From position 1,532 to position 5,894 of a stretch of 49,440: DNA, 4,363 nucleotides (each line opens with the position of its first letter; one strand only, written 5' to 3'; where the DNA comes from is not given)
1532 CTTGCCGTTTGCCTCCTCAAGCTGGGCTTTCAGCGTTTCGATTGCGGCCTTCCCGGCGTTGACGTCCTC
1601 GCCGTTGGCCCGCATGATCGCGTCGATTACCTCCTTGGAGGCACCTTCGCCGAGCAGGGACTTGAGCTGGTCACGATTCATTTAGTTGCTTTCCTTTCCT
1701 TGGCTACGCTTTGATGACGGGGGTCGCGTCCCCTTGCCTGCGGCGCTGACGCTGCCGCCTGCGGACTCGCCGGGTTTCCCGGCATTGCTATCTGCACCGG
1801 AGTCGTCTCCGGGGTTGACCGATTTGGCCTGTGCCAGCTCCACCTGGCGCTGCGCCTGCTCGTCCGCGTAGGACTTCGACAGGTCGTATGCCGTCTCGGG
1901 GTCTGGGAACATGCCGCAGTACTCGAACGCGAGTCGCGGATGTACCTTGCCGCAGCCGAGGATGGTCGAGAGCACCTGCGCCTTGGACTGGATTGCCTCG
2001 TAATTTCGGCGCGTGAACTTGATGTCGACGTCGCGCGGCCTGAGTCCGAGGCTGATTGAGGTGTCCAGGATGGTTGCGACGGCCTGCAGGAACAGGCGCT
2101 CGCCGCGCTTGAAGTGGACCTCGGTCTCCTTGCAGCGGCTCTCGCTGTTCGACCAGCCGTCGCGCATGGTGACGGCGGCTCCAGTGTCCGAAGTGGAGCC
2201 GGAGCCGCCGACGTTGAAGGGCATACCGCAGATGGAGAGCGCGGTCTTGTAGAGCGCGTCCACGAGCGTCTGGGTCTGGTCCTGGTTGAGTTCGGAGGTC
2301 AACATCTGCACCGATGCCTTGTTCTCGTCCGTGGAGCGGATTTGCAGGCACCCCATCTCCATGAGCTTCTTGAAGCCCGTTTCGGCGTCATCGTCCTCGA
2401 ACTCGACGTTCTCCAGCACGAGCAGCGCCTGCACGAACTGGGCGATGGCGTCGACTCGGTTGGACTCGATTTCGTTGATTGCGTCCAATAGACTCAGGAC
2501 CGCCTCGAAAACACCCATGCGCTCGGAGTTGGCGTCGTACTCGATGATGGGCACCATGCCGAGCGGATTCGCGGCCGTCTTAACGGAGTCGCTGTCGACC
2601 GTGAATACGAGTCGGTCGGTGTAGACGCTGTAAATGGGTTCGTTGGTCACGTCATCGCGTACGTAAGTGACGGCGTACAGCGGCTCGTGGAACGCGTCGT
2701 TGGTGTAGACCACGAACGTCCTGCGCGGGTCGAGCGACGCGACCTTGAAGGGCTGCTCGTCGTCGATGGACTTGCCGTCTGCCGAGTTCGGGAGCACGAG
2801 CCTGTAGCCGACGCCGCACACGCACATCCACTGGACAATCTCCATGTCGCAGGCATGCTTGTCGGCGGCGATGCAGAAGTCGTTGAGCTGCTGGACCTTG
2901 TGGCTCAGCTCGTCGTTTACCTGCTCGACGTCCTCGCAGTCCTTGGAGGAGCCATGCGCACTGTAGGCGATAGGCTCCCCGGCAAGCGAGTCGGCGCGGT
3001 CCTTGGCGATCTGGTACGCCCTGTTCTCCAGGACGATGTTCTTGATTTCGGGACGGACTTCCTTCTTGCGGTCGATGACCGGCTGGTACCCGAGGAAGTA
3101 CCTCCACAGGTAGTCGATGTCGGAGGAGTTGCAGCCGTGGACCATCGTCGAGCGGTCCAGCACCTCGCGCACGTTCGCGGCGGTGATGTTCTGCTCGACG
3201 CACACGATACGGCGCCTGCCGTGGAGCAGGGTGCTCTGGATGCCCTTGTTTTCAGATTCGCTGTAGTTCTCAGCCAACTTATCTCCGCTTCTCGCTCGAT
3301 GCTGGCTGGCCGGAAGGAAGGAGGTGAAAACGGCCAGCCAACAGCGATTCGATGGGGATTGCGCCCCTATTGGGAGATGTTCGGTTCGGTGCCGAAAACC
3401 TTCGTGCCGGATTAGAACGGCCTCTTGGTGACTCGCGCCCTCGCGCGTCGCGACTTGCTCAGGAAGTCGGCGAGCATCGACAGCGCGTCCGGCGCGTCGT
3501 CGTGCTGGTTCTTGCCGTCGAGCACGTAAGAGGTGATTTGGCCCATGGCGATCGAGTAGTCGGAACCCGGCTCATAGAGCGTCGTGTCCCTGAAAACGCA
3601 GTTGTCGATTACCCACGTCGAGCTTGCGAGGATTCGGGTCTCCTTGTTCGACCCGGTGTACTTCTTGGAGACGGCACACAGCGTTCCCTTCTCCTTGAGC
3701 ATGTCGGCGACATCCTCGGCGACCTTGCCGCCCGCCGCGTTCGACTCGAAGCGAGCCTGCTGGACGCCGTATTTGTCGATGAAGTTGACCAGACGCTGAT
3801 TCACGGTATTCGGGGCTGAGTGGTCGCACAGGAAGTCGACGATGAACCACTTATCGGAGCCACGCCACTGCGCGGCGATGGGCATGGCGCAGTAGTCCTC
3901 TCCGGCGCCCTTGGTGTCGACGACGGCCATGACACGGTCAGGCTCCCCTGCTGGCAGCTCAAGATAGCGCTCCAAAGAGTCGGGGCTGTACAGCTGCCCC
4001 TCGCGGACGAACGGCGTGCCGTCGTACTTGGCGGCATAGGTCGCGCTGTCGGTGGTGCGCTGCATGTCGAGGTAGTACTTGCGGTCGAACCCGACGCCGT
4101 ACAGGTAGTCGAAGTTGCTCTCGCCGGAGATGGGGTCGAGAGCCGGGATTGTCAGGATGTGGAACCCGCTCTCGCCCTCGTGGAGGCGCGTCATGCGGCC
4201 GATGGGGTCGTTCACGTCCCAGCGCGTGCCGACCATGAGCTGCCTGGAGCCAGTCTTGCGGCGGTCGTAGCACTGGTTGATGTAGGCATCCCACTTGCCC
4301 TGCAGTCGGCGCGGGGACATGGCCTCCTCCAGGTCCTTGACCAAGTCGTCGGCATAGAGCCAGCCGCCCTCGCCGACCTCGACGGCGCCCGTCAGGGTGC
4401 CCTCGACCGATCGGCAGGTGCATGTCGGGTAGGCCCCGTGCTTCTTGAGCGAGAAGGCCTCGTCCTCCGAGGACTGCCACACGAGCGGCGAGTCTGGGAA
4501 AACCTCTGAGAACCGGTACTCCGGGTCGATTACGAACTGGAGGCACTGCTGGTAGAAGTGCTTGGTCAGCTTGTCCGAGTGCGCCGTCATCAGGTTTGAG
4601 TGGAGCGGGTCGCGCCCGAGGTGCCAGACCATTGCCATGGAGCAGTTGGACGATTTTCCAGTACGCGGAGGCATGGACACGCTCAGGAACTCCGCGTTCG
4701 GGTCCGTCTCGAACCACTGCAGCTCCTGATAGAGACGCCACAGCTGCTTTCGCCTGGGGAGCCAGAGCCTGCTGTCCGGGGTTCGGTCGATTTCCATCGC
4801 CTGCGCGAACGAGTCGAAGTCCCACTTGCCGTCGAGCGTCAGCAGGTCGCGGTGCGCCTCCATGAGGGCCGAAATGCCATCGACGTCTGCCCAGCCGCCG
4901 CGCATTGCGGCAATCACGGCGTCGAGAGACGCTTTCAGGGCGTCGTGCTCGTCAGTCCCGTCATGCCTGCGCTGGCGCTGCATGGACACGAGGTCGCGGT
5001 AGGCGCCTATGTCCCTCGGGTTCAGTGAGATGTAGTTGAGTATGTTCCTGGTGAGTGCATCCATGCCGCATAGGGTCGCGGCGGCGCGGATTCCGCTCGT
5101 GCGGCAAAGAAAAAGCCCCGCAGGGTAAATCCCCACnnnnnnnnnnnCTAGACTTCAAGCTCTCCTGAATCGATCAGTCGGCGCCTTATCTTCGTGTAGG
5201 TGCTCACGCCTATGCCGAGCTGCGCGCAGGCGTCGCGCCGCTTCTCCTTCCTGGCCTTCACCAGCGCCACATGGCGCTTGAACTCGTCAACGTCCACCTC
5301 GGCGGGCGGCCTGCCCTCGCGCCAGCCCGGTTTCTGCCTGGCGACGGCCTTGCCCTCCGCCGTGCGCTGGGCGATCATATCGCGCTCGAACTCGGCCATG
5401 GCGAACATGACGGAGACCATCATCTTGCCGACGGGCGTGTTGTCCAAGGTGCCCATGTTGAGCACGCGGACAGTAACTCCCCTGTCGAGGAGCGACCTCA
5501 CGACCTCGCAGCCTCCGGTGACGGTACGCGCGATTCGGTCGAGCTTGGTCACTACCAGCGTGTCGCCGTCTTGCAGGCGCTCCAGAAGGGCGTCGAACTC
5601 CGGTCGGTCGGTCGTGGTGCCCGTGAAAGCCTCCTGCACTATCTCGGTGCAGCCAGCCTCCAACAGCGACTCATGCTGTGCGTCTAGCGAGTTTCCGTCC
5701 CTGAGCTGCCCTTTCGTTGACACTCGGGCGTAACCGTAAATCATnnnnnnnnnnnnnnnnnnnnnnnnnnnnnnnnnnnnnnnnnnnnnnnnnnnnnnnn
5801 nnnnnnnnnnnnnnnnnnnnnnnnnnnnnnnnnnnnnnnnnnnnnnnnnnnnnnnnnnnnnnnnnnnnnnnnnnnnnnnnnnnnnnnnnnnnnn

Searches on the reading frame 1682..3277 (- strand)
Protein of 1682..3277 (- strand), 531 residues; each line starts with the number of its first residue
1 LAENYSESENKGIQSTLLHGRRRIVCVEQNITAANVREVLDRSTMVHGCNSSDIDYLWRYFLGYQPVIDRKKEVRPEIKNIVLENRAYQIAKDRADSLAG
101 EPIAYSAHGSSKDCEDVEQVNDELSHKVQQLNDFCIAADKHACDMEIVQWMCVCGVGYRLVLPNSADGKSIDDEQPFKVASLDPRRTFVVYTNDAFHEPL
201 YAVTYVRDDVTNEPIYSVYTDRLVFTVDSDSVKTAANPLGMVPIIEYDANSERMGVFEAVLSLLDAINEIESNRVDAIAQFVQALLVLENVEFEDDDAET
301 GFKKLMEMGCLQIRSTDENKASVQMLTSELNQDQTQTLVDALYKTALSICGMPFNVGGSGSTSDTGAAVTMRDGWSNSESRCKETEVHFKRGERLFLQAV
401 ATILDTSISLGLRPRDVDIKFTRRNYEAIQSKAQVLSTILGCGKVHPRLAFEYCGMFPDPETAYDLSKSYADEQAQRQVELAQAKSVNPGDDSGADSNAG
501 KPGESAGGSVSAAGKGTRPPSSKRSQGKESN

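Call 11: search_protein_families(library=phrogs, proteins=[window:1682-3277:-])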
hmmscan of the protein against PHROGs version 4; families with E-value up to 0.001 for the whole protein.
window:1682-3277:- (531 aa): 3 families
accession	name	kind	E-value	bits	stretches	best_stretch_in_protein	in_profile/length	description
phrog_64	-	head and packaging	3.1e-51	175.5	1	50-500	89-529/547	portal protein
phrog_9064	-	head and packaging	3.6e-08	34.3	1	254-446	1-181/228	portal protein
phrog_104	-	head and packaging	8e-08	32.4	1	148-516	139-518/550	portal protein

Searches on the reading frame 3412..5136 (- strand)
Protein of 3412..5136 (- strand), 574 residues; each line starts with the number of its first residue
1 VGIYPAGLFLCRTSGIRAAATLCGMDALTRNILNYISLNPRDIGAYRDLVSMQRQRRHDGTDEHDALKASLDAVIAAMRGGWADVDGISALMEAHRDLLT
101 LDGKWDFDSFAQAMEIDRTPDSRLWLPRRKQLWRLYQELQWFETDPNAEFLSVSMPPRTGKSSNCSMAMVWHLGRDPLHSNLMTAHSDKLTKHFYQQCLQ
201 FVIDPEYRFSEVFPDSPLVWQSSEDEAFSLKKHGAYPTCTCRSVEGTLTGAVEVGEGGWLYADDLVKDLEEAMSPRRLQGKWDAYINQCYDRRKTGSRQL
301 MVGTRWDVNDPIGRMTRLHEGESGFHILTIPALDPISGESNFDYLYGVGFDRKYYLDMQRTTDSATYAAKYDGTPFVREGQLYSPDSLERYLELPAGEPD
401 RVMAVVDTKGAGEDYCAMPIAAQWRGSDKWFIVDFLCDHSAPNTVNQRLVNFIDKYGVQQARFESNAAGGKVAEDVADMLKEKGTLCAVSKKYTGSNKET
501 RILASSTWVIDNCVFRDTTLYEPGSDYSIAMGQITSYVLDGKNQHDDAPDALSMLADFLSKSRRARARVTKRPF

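Call 11: search_protein_families(library=phrogs, proteins=[window:3412-5136:-])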
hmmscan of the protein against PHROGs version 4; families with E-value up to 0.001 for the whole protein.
window:3412-5136:- (574 aa): 4 families
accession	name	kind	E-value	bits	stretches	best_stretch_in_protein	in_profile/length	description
phrog_38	-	head and packaging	7.1e-58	197.9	1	52-569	218-713/760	terminase large subunit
phrog_30251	-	head and packaging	4.3e-27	95.7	1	131-548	39-449/799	terminase large subunit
phrog_4758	-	head and packaging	8.1e-20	72.2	1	147-333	56-236/243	terminase large subunit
phrog_5573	-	head and packaging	2e-08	35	1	345-558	27-233/250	terminase large subunit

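Call 12: search_dna_similar(query=window:3412-5136:-, collection=phages, mode=protein, max_rows=25)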
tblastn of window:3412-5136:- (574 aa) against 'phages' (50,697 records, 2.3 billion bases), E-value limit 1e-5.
Records with a match: 280; places in all: 281; records where one place covers at least 80% of the query: 11.
Best place of each record, by identity: <60% 280.
By first word of the organism name: Gordonia 49; Streptococcus 33; Lactococcus 29; Xanthomonas 29; Yersinia 16; Bacteriophage 14; Bacteroides 12; Clostridium 9; Burkholderia 8; Mycobacterium 6; and 39 more.
By host as written in the record: Gordonia terrae 3612 45; - 32; Streptococcus thermophilus 14; Yersinia enterocolitica 14; Xanthomonas oryzae pv. oryzae 12; Lactococcus lactis 11; Streptococcus thermophilus ST64987 8; Xanthomonas arboricola pv. pruni strain Xcp1 4; and 107 more.
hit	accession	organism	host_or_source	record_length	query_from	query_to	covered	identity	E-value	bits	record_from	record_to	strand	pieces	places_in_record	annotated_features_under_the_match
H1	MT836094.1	Bacteriophage sp.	human fecal samples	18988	93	574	84%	39.5%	3e-96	327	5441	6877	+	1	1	record has no annotation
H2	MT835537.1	Bacteriophage sp.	human fecal samples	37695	28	574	95%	32.9%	2e-80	281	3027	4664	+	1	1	record has no annotation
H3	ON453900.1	Clostridium phage Maintenon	[Clostridium] innocuum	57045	36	574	94%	33.0%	3e-84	292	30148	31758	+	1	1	terminase large subunit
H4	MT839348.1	Bacteriophage sp.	human fecal samples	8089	149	574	74%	41.8%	9e-94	320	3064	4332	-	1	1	record has no annotation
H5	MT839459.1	Bacteriophage sp.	human fecal samples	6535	149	574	74%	41.8%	1e-93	320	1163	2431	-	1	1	record has no annotation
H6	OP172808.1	Eggerthella phage EL753P1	Eggerthella lenta DA753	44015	59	574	90%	32.1%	1e-73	261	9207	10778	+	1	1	hypothetical protein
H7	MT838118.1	Bacteriophage sp.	human fecal samples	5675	98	574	83%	33.1%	8e-74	261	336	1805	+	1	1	record has no annotation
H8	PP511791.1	Dulem virus 39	Propithecus coquereli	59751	91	574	84%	31.9%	5e-77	271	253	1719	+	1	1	terminase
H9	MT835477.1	Bacteriophage sp.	human fecal samples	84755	108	573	81%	32.8%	2e-75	267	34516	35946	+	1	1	record has no annotation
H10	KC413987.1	Streptococcus phage phiSS12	Streptococcus suis SS12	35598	82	574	86%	26.2%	5e-29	129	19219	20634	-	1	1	putative phage terminase | putative HNH endonuclease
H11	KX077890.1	Streptococcus phage phiLP081102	Streptococcus suis LP081102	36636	82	574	86%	26.2%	5e-29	129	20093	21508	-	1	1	terminase large subunit | hypothetical protein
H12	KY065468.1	Streptococcus phage IPP27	Streptococcus pneumoniae 35B/2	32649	99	560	80%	27.9%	1e-28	127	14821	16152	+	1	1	hypothetical protein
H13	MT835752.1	Bacteriophage sp.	human fecal samples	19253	151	558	71%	31.0%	5e-43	171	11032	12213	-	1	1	record has no annotation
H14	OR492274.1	Fusobacterium phage phiPaco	Fusobacterium necrophorum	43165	124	557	76%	28.6%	1e-25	118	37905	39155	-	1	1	terminase large subunit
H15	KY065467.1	Streptococcus phage IPP26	Streptococcus pneumoniae 43/3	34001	106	560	79%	27.0%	3e-28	126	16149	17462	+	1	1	hypothetical protein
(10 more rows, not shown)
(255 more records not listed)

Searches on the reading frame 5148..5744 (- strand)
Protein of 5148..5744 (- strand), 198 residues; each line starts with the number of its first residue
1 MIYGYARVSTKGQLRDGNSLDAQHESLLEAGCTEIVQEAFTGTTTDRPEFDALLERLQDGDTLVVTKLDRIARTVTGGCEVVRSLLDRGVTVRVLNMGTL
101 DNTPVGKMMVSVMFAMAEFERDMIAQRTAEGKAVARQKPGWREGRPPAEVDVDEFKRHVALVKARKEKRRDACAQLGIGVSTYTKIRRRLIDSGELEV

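Call 56: search_protein_families(library=padloc, alignment_id=A1, max_evalue=0.001)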
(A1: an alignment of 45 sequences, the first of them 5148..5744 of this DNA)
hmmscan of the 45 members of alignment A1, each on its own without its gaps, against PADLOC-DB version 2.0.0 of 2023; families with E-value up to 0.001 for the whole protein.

A. member 1, window:5148-5744:- (198 aa): 0 families

B. families by the number of members that match (of 45 scanned): 64 families (the first 25 are shown)
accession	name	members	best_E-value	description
PDLC04775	PDC-M69A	2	3.2e-06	-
PDLC03272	MTase_II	1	6.4e-53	Type II methyltransferase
PDLC03378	MTase_II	1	2.1e-41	Type II methyltransferase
PDLC00026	DruM2|DruM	1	2.9e-41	DNA cytosine methylase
PDLC03715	oMTase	1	5e-40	orphan methyltransferase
PDLC03324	MTase_II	1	3e-39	Type II methyltransferase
PDLC03734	oMTase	1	4.7e-39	orphan methyltransferase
PDLC03234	MTase_II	1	6.8e-35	Type II methyltransferase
PDLC03286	MTase_II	1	2.1e-33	Type II methyltransferase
PDLC03326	MTase_II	1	1.2e-32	Type II methyltransferase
PDLC03329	MTase_II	1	2.1e-31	Type II methyltransferase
PDLC00027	DruM2|DruM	1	1.1e-29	DNA cytosine methylase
PDLC00033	DruM2|DruM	1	3.5e-29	DNA cytosine methylase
PDLC02653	DrmMII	1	1.5e-26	DrmMII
PDLC03269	MTase_II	1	3.9e-26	Type II methyltransferase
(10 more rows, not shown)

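Call 57: search_protein_families(library=pfam, alignment_id=A1, max_evalue=0.0001)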
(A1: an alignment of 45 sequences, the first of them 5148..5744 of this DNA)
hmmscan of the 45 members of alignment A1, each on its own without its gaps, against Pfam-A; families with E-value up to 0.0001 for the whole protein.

A. member 1, window:5148-5744:- (198 aa): 1 family
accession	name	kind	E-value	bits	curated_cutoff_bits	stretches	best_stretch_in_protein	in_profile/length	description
PF00239.26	Resolvase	-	4.3e-36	124.6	23.3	1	2-139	1-143/145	Resolvase, N terminal domain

B. families by the number of members that match (of 45 scanned): 20 families
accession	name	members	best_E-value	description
PF01381.28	HTH_3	3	5.7e-09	Helix-turn-helix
PF01139.22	RtcB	1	7.2e-63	tRNA-splicing ligase RtcB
PF00145.23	DNA_methylase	1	3.5e-56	C-5 cytosine-specific DNA methylase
PF25682.1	Phage_VG64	1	1.2e-40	Mycobacterium phage VG64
PF00239.26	Resolvase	1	4.3e-36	Resolvase, N terminal domain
PF00436.31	SSB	1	1.7e-32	Single-strand binding protein family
PF00692.24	dUTPase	1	1.1e-24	dUTPase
PF22525.1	H2TH_5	1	7.8e-12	S13-like H2TH domain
PF01695.23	IstB_IS21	1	2.1e-10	IstB-like ATP binding protein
PF13443.12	HTH_26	1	2.3e-09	Cro/C1-type HTH DNA-binding domain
PF22769.1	DCD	1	1.2e-08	dCTP deaminase-like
PF14659.12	Phage_int_SAM_3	1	4.6e-08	Phage integrase, N-terminal SAM-like domain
PF14354.12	Lar_restr_allev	1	1.7e-07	Restriction alleviation protein Lar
PF16677.11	GP3_package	1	5.7e-07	DNA-packaging protein gp3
PF00416.27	Ribosomal_S13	1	5.5e-06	Ribosomal protein S13/S18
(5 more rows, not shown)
